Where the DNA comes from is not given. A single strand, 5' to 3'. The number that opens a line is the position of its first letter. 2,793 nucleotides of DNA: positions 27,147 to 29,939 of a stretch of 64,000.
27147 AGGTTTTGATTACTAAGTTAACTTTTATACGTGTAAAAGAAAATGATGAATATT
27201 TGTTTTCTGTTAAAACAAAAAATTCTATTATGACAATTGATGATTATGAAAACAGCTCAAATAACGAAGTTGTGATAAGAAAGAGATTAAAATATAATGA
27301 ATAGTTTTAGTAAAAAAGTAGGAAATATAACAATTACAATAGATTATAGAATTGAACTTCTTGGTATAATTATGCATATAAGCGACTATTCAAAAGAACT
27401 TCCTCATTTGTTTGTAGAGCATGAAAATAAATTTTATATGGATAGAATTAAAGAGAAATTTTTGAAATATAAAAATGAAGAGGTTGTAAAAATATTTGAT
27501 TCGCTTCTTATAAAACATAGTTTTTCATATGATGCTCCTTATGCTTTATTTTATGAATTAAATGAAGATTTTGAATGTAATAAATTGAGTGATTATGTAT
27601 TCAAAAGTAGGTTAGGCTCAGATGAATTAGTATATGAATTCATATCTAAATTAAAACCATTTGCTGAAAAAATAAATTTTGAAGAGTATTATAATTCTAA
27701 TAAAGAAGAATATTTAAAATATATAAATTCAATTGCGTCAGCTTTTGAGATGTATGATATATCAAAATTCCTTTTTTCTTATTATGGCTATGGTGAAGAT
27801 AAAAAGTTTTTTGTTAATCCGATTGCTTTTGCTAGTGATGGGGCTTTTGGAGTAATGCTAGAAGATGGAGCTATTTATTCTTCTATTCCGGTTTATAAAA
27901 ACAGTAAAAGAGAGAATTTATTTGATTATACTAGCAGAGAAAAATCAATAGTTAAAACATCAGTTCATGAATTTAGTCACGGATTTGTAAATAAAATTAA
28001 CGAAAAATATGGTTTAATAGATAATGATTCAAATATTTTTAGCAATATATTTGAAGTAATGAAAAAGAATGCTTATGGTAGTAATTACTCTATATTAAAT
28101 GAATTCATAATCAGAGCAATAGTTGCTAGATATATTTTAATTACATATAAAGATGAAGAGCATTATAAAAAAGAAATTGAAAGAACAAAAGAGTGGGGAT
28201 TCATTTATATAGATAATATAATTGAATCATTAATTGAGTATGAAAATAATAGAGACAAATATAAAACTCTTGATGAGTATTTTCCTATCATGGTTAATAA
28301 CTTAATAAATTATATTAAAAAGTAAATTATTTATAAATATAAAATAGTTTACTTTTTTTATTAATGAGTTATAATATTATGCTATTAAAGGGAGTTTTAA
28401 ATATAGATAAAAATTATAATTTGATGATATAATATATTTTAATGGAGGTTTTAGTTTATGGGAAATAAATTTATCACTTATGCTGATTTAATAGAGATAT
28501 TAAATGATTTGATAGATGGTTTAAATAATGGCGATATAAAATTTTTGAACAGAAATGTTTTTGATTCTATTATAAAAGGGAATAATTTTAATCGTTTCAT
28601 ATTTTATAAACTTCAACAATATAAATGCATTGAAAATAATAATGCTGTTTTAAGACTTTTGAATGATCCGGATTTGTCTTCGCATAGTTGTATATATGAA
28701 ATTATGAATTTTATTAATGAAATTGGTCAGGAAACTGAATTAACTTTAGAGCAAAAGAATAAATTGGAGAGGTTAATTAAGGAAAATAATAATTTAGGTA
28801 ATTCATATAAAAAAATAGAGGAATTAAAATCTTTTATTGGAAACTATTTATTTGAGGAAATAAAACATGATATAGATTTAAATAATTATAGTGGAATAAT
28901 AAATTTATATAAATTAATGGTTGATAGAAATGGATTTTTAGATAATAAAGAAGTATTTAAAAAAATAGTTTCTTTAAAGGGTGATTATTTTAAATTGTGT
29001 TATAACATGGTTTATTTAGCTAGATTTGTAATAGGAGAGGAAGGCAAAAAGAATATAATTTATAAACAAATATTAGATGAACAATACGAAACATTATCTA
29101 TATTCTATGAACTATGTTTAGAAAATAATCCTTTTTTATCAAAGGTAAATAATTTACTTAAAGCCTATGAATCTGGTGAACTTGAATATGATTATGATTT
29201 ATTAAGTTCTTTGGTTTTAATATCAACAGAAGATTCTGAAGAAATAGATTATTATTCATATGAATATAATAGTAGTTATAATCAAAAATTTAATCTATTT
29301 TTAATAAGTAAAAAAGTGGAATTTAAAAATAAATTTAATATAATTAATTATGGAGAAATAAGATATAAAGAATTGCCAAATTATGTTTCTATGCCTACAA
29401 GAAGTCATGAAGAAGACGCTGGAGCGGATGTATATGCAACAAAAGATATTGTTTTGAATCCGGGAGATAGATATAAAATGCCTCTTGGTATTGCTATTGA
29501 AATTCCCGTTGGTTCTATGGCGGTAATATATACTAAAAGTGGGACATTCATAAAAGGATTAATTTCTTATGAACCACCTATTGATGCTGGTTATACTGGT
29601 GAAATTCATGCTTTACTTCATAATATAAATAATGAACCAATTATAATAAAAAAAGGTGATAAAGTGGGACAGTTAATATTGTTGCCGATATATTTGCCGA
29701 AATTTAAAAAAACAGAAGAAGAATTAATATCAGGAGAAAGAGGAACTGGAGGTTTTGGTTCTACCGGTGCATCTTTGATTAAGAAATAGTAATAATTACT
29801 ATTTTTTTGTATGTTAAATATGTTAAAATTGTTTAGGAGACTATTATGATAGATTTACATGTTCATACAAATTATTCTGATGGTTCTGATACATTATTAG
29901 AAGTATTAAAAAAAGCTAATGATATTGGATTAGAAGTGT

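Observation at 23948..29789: tRNA-Thr-adjacent accessory islet with a repeated promoter element and unusual enzymes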

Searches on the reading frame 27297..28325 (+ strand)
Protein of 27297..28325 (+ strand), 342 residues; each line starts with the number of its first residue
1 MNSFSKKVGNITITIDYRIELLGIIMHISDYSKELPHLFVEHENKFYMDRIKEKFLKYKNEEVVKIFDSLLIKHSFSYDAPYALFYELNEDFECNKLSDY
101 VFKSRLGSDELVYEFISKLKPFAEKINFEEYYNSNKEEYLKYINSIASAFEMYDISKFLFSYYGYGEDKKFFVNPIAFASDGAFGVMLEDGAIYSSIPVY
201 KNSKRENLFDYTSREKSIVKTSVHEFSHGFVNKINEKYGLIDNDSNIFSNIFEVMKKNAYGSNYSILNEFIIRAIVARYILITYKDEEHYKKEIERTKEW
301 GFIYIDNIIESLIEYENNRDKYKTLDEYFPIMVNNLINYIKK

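Call 6: search_protein_families(library=pfam, proteins=[window:27297-28325:+], max_evalue=0.01)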
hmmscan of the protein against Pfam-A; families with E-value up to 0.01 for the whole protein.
window:27297-28325:+ (342 aa): 1 family
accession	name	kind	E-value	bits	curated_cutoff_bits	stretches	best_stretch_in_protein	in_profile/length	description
PF16286.10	DUF4932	-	1.3e-37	130.3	28.7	1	11-333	1-330/332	Domain of unknown function (DUF4932)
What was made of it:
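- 27297..28325 (+): Gene E, 342 aa, DUF4932 with an HExxH motif (HEFSH, residues 224-228). It is strongly conserved. Pfam E 1.3e-37 (call 6).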

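Call 9: search_protein_families(library=ncbifam, proteins=[window:27297-28325:+], max_evalue=0.1)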
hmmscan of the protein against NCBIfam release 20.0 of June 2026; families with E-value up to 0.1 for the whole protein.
window:27297-28325:+ (342 aa): 0 families

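Call 10: search_protein_families(library=padloc, proteins=[window:27297-28325:+], max_evalue=0.1)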
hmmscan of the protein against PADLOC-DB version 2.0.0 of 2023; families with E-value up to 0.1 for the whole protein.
window:27297-28325:+ (342 aa): 0 families

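Call 11: search_protein_families(library=phrogs, proteins=[window:27297-28325:+], max_evalue=0.1)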
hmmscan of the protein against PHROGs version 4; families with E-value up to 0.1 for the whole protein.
window:27297-28325:+ (342 aa): 2 families
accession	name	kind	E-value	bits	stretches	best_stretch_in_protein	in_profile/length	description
phrog_11265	-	tail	0.0066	17.7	1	305-340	54-89/96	tail length tape measure protein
phrog_9382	-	unknown function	0.08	14.6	0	275-329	17-71/107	-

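Call 74: search_solved_structures(query=window:27297-28325:+, max_evalue=1)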
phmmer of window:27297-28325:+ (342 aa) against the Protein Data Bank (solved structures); distinct sequences matched with E-value up to 1: 1.
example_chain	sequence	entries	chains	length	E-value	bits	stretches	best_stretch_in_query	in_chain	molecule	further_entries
29vf_M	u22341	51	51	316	0.66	12.6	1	178-256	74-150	Transcription initiation factor IIB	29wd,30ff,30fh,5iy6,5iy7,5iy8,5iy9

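Call 76: find_related_loci(query=window:27297-28325:+, collection=metagenome_contigs, flank=10000)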
Query window:27297-28325:+ (342 aa) in metagenome_contigs; peptide patterns used: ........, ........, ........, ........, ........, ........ (x = any residue, [..] = any of these).
76 stretches matched a pattern, but none encodes a relative of the query by tblastn (E <= 1e-3).

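Call 78: find_related_loci(query=A4, collection=metagenome_contigs, flank=10000)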
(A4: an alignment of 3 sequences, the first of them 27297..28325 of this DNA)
Query A4 (342 aa) in metagenome_contigs; peptide patterns used: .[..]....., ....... (x = any residue, [..] = any of these).
600 stretches matched a pattern, but none encodes a relative of the query by tblastn (E <= 1e-3).
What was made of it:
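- Tried and rejected: Two JGI metagenome scans with E and with an E alignment found nothing (calls 76, 78).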

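Call 79: find_encoding_contigs(protein=window:27297-28325:+, flank=10000, max_places=10)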
Protein window:27297-28325:+ (342 aa): 4 contigs read that carry it; 1 place shown.
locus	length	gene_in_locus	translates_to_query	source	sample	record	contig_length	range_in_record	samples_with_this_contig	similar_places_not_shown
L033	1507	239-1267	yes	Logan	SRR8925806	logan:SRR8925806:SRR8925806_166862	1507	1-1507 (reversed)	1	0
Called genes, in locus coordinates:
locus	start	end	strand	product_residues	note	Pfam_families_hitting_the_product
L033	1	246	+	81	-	?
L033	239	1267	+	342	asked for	PF16286:DUF4932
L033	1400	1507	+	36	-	?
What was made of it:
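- Tried and rejected: A look-up of identical E gave only a 1.5-kb contig of the same strain (call 79).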

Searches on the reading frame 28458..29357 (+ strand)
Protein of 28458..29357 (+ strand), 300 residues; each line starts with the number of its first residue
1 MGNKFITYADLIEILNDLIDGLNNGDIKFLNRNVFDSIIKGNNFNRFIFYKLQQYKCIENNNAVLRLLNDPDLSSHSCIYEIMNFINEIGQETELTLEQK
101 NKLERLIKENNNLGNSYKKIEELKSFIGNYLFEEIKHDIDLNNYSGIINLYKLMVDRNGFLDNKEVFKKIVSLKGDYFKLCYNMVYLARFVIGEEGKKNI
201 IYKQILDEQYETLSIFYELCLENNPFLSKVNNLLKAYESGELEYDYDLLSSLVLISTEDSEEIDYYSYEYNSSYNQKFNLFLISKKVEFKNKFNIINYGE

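Call 53: find_related_loci(query=window:28458-29357:+, collection=viral_contigs, flank=8000)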
Query window:28458-29357:+ (300 aa) in viral_contigs; peptide patterns used: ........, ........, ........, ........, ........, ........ (x = any residue, [..] = any of these).
22 stretches matched a pattern, but none encodes a relative of the query by tblastn (E <= 1e-3).

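Call 54: search_protein_families(library=pfam, proteins=[window:28458-29357:+], max_evalue=10)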
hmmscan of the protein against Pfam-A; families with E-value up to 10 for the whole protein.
window:28458-29357:+ (300 aa): 1 family
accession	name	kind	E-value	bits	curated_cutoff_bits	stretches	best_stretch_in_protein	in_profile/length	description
PF08649.15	DASH_Dad1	-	3.2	8.5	31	1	85-123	9-47/55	DASH complex subunit Dad1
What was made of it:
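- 28458..29789 (+): Gene F, 443 aa. Residues 1-300 form an orphan N-terminal domain and residues about 301-443 form a complete trimeric-type dUTPase, including the C-terminal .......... motif. The gene is missing at this locus in both relatives. The N-terminal domain has no Pfam or viral match (calls 53, 54).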

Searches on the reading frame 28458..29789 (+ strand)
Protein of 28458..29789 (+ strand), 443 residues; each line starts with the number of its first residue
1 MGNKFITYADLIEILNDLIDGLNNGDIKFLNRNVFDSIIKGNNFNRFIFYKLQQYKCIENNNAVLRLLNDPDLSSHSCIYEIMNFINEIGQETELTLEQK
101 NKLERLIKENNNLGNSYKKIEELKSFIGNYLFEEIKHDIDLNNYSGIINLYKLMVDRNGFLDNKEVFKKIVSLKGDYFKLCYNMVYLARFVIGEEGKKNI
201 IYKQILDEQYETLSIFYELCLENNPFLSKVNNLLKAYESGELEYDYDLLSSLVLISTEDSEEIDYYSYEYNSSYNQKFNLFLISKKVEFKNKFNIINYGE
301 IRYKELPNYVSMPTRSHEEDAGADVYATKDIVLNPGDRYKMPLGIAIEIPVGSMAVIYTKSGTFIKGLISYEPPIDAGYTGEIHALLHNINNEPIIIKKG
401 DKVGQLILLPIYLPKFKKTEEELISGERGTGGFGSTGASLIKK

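Call 6: search_protein_families(library=pfam, proteins=[window:28458-29789:+], max_evalue=0.01)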
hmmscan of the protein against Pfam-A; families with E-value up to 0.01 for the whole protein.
window:28458-29789:+ (443 aa): 2 families
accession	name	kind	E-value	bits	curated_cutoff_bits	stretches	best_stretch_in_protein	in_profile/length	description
PF00692.24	dUTPase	-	2.4e-23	82.7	22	1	309-437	2-129/129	dUTPase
PF22769.1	DCD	-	1.9e-08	35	27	1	329-408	69-150/153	dCTP deaminase-like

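Call 9: search_protein_families(library=ncbifam, proteins=[window:28458-29789:+], max_evalue=0.1)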
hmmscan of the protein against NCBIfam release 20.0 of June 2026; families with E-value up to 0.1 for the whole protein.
window:28458-29789:+ (443 aa): 6 families
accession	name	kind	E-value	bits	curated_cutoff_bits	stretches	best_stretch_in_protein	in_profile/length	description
TIGR00576.1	dut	superfamily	1.4e-28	99.4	102.55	1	303-437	4-142/143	dUTP diphosphatase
NF001862.0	PRK00601.1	equivalog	2.8e-27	95.2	103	1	301-438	8-149/150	dUTP diphosphatase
NF010561.0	PRK13956.1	equivalog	3.9e-08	33.2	223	1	311-437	17-146/147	dUTP diphosphatase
TIGR02274.1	dCTP_deam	equivalog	1e-05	25.3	92.8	1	328-411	69-154/180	dCTP deaminase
NF002598.0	PRK02253.1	equivalog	2.1e-05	24.1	130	1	330-409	70-148/167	deoxyuridine 5'-triphosphate nucleotidohydrolase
TIGR01314.1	gntK_FGGY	equivalog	0.058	11.9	648.55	0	102-158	134-190/505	gluconokinase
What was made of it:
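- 28458..29789 (+): Pfam and NCBIfam hits (calls 6, 9).
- On Integrase-mediated tRNA-linked genomic island: No recombinase domain occurs in any ORF between 23948 and 29789 (calls 6, 9).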

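Call 10: search_protein_families(library=padloc, proteins=[window:28458-29789:+], max_evalue=0.1)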
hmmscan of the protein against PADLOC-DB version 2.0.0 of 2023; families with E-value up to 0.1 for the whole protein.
window:28458-29789:+ (443 aa): 0 families

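Call 11: search_protein_families(library=phrogs, proteins=[window:28458-29789:+], max_evalue=0.1)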
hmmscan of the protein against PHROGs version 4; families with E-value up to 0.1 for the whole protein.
window:28458-29789:+ (443 aa): 3 families
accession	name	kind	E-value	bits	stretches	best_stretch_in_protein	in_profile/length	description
phrog_135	-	DNA, RNA and nucleotide metabolism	9.7e-41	141.7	1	304-439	150-292/463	dUTPase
phrog_31484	-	unknown function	0.041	14.1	0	13-88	152-227/230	-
phrog_1663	-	DNA, RNA and nucleotide metabolism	0.041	14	1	349-409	130-192/303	dCTP deaminase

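Call 27: find_homologous_proteins(query=window:28458-29789:+, max_evalue=0.001)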
Query window:28458-29789:+ (443 aa): 9 proteins with E <= 0.001 among 8000 candidates.
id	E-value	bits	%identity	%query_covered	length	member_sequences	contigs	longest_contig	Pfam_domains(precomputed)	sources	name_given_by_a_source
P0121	1.1e-287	972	100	100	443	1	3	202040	PF00692.25,PF22769.2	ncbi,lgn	-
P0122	2.5e-26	111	43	23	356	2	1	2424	PF00692.25,PF22769.2,PF02511.21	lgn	-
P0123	1.6e-15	75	38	30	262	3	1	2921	PF00692.25,PF22769.2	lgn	-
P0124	1.9e-15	75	31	52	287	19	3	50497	PF00692.25,PF22769.2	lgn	-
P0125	2.4e-15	75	38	29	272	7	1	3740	PF00692.25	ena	-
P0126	3.2e-15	74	40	28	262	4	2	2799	PF00692.25,PF22769.2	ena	-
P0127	1.7e-14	72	41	16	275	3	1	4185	PF07591.16,PF00692.25,PF14890.12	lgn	-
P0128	4.6e-10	57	37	30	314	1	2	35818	PF00692.25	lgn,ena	-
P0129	3.9e-9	54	31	36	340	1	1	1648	PF00692.25,PF22769.2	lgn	-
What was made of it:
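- F's N-terminal domain has no homologue anywhere (calls 27, 53, 54).
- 28458..29789 (+): The full-length protein is found only as itself (call 27).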

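Call 75: search_solved_structures(query=window:28458-29789:+, max_evalue=0.001, show_alignments=1)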
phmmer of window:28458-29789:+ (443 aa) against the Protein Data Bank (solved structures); distinct sequences matched with E-value up to 0.001: 75 (the best 60 are shown).
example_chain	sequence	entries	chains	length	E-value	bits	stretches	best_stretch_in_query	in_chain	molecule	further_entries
8xhm_A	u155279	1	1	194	1.4e-22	83.6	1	309-438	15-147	Deoxyuridine 5'-triphosphate nucleotidohydrolase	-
3hza_A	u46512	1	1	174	1e-20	77.5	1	310-438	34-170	Deoxyuridine 5'-triphosphate nucleotidohydrolase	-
4gk6_A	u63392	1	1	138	1.2e-20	77.2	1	307-418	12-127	Deoxyuridine 5'-triphosphate nucleotidohydrolase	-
1mq7_A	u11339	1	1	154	1.4e-20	77.1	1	310-438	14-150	DEOXYURIDINE 5'-TRIPHOSPHATE NUCLEOTIDOHYDROLASE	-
1sjn_A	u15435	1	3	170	1.8e-20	76.7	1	310-438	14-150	Deoxyuridine 5'-triphosphate nucleotidohydrolase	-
1six_A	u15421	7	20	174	2e-20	76.5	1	310-438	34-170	Deoxyuridine 5'-triphosphate nucleotidohydrolase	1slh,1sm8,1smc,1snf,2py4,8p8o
5edd_A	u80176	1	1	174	2.7e-20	76.1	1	310-438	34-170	Deoxyuridine 5'-triphosphate nucleotidohydrolase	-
3loj_A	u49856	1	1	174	2.8e-20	76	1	310-438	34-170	Deoxyuridine 5'-triphosphate nucleotidohydrolase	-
8cga_A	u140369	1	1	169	6e-20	74.9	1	310-438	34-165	Deoxyuridine 5'-triphosphate nucleotidohydrolase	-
3h6d_A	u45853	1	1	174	1e-19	74.2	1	310-438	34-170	Deoxyuridine 5'-triphosphate nucleotidohydrolase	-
4gcy_A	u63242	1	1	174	4.8e-19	72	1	310-438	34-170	Deoxyuridine 5'-triphosphate nucleotidohydrolase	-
8y1q_A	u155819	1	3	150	7.9e-19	71.3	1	302-438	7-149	Deoxyuridine 5'-triphosphate nucleotidohydrolase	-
6ljj_A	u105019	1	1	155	4.4e-18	68.8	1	300-440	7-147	Deoxyuridine 5'-triphosphate nucleotidohydrolase, mitochondrial isoform 1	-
3ca9_A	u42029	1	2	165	4.9e-18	68.6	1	303-438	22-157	Deoxyuridine triphosphatase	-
3c2t_A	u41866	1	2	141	5e-18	68.6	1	303-437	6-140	Deoxyuridine triphosphatase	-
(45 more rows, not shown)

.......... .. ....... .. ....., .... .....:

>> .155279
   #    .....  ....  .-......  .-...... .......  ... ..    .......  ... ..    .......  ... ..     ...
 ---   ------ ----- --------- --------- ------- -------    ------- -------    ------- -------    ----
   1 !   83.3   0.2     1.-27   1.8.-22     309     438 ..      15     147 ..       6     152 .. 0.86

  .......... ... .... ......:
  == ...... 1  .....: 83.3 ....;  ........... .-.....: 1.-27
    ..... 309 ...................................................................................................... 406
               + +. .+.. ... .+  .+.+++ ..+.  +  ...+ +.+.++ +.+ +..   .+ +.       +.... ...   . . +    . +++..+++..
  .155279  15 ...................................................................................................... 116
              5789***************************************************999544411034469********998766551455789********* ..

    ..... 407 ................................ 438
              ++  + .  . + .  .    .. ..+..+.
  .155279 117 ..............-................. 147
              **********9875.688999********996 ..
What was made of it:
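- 28458..29789 (+): PDB dUTPases match at 1e-22 (call 75).
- On Trimeric dUTPase (Dut): The alignment to PDB 8xhm runs through ............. (call 75).
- Closest known: N-terminally extended or fused dUTPases. Same: F ends in a complete trimeric-type dUTPase domain (calls 6, 75).
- Gene F: a complete dUTPase domain (calls 6, 9, 75).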

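Call 103: search_protein_families(library=pfam, proteins=[P0124, P0128, P0129, P0122], max_evalue=0.01)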
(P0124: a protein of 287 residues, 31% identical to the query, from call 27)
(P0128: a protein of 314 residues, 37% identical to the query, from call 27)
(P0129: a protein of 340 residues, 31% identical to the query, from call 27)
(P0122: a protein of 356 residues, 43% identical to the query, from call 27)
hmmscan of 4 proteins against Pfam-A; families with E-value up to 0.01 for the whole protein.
P0124 (287 aa): 2 families
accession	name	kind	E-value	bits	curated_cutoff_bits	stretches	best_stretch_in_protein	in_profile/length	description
PF00692.24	dUTPase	-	4.9e-25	88.2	22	1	149-280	3-128/129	dUTPase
PF22769.1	DCD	-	6.5e-08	33.3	27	1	167-251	68-151/153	dCTP deaminase-like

P0128 (314 aa): 3 families
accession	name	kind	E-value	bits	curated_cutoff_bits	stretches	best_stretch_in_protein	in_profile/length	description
PF00692.24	dUTPase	-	4.8e-12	46.2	22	1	179-313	2-129/129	dUTPase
PF17181.9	EPF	-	0.0016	18.8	27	1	150-176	3-25/52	Epidermal patterning factor proteins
PF22769.1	DCD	-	0.0036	17.8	27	1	217-262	87-132/153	dCTP deaminase-like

P0129 (340 aa): 3 families
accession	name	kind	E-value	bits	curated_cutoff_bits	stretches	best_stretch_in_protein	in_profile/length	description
PF00692.24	dUTPase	-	5.6e-26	91.3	22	1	218-339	8-128/129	dUTPase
PF22769.1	DCD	-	2.3e-08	34.7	27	1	234-312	70-150/153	dCTP deaminase-like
PF13238.12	AAA_18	-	0.0086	17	29.4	0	9-77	3-71/128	AAA domain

P0122 (356 aa): 3 families
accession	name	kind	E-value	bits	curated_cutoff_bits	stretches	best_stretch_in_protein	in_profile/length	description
PF00692.24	dUTPase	-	4e-21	75.6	22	1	241-355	12-129/129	dUTPase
PF02511.20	Thy1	-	2.1e-15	57.5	24.8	1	15-130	40-152/191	Thymidylate synthase complementing protein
PF22769.1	DCD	-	2.2e-08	34.7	27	1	253-330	71-150/153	dCTP deaminase-like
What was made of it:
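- Closest known: N-terminally extended or fused dUTPases. Same: Other dUTPases with N-terminal additions exist (calls 27, 103).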
